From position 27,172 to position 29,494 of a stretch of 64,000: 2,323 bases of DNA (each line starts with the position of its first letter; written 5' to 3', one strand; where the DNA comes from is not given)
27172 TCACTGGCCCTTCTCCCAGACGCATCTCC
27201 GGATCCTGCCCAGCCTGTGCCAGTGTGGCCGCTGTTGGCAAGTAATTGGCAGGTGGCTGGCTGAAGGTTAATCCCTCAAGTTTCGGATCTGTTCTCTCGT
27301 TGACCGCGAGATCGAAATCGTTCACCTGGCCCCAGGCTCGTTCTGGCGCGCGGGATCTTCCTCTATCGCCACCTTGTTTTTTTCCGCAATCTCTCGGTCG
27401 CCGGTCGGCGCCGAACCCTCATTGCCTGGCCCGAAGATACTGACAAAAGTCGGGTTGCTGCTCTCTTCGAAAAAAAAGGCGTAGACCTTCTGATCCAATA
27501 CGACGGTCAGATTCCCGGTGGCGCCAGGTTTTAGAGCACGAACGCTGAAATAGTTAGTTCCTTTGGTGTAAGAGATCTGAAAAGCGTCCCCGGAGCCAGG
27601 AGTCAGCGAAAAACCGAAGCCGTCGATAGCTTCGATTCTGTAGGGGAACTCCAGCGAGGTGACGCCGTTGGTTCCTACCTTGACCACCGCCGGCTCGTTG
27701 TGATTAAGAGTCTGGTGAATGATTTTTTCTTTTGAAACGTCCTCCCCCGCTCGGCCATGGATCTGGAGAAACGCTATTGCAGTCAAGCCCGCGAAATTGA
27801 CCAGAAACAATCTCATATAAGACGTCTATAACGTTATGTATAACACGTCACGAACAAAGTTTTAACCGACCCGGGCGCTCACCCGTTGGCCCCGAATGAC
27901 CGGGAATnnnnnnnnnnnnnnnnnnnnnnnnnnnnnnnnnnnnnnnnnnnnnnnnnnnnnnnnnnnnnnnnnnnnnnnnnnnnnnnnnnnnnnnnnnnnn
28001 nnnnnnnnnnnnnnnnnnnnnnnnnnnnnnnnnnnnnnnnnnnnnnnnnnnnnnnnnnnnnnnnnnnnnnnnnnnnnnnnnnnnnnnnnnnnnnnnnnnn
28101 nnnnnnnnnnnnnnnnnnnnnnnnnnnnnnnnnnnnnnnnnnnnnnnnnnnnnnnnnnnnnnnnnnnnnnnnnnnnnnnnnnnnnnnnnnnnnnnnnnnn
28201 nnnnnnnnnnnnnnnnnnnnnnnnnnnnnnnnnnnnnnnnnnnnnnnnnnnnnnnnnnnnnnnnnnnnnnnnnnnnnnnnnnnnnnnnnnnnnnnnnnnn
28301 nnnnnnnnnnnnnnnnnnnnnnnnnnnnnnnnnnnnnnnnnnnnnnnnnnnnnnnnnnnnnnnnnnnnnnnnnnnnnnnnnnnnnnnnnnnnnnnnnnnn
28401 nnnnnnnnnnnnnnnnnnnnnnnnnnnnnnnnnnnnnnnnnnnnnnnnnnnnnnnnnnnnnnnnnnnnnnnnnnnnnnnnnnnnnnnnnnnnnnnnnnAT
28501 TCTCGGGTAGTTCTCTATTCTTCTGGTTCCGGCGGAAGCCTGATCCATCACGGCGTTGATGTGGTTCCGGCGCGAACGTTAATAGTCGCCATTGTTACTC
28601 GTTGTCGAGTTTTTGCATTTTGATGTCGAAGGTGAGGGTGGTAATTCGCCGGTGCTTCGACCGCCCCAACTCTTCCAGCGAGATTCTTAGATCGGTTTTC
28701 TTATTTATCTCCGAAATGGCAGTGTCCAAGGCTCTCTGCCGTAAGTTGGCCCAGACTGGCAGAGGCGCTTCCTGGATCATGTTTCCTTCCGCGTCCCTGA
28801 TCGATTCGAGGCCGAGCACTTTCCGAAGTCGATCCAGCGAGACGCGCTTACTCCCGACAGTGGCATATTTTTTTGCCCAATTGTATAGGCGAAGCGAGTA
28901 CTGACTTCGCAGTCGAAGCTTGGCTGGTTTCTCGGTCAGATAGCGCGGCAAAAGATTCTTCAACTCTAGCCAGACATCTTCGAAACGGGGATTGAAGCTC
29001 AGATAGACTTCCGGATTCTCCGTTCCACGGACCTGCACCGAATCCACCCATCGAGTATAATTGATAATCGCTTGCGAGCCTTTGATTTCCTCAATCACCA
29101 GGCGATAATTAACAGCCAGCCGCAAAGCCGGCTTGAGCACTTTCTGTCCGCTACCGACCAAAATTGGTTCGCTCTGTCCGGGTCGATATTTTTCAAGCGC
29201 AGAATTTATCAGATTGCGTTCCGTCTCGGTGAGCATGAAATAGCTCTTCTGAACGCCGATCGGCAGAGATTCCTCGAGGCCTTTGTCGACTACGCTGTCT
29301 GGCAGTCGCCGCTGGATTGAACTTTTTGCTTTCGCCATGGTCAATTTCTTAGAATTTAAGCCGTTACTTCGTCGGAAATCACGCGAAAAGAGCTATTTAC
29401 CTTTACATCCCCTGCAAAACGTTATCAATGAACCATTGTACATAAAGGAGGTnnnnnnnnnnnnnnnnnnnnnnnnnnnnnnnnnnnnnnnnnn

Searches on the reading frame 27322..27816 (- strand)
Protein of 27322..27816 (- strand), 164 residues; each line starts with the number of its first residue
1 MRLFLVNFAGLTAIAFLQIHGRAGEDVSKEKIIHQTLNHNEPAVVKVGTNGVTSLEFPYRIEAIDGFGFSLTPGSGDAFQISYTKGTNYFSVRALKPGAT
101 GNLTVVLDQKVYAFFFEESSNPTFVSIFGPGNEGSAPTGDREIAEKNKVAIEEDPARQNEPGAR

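Call 3: search_protein_families(library=pfam, proteins=[window:27322-27816:-], max_evalue=1)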
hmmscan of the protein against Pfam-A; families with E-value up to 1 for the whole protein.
window:27322-27816:- (164 aa): 2 families
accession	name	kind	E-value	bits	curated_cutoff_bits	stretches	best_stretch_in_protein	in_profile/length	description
PF03524.21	CagX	-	0.0031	17.8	34.2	1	62-120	32-86/198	Conjugal transfer protein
PF12293.13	T4BSS_DotH_IcmK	-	0.22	11.1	25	1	42-109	46-112/238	Putative outer membrane core complex of type IVb secretion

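Call 6: search_protein_families(library=ncbifam, proteins=[window:27322-27816:-], max_evalue=1)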
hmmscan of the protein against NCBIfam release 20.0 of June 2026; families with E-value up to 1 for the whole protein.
window:27322-27816:- (164 aa): 2 families
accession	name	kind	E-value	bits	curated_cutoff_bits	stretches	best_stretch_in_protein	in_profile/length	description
NF041103.1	PFKA_PPi_Ttgales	equivalog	0.09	11.8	550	1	67-122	294-349/407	diphosphate--fructose-6-phosphate 1-phosphotransferase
TIGR00595.1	priA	equivalog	0.3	9.6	230.35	1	16-51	361-396/509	replication restart helicase PriA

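Call 7: search_protein_families(library=padloc, proteins=[window:27322-27816:-], max_evalue=1)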
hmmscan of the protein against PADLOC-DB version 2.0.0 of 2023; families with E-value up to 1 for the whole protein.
window:27322-27816:- (164 aa): 0 families

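Call 8: search_protein_families(library=phrogs, proteins=[window:27322-27816:-], max_evalue=1)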
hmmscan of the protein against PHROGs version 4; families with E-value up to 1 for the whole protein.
window:27322-27816:- (164 aa): 1 family
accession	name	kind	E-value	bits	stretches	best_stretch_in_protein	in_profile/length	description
phrog_26071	-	unknown function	0.18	13.5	1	123-161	39-77/107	-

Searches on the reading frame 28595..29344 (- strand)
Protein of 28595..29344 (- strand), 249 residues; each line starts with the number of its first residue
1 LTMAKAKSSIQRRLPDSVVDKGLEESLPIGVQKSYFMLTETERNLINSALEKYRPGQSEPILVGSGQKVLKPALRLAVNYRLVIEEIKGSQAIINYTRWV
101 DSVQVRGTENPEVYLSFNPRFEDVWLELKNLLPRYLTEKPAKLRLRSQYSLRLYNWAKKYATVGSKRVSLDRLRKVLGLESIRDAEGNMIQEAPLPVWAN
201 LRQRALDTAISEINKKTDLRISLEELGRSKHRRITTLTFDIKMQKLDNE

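Call 3: search_protein_families(library=pfam, proteins=[window:28595-29344:-], max_evalue=1)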
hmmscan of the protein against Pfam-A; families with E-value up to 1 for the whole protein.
window:28595-29344:- (249 aa): 2 families
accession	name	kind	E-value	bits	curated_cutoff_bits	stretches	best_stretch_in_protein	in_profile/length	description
PF21205.3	Rep3_C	-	6.3e-11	42.8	21.1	1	169-241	1-59/59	Initiator Rep protein, WH2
PF01051.27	Rep3_N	-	6.7e-07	30.2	22.4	1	38-158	15-141/141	Initiator Replication protein, WH1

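Call 6: search_protein_families(library=ncbifam, proteins=[window:28595-29344:-], max_evalue=1)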
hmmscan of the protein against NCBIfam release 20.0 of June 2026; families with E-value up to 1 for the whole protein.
window:28595-29344:- (249 aa): 2 families
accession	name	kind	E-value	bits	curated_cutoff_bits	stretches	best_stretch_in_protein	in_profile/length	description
NF038290.1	repM_Acin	exception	1.5e-13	50.8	250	1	85-245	83-227/304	replication initiation protein RepM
NF010305.0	PRK13742.1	equivalog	0.0001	21.7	342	1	117-241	131-242/251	replication initiation protein RepE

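Call 7: search_protein_families(library=padloc, proteins=[window:28595-29344:-], max_evalue=1)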
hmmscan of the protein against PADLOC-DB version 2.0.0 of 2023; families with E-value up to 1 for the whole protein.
window:28595-29344:- (249 aa): 0 families

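Call 8: search_protein_families(library=phrogs, proteins=[window:28595-29344:-], max_evalue=1)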
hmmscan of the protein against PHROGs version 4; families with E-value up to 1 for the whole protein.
window:28595-29344:- (249 aa): 2 families
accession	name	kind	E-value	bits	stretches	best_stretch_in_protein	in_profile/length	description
phrog_2172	-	unknown function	1.4e-13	52.1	1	144-244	152-242/382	-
phrog_4402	-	DNA, RNA and nucleotide metabolism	5.7e-09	36.3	1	83-244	104-249/592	replication initiation protein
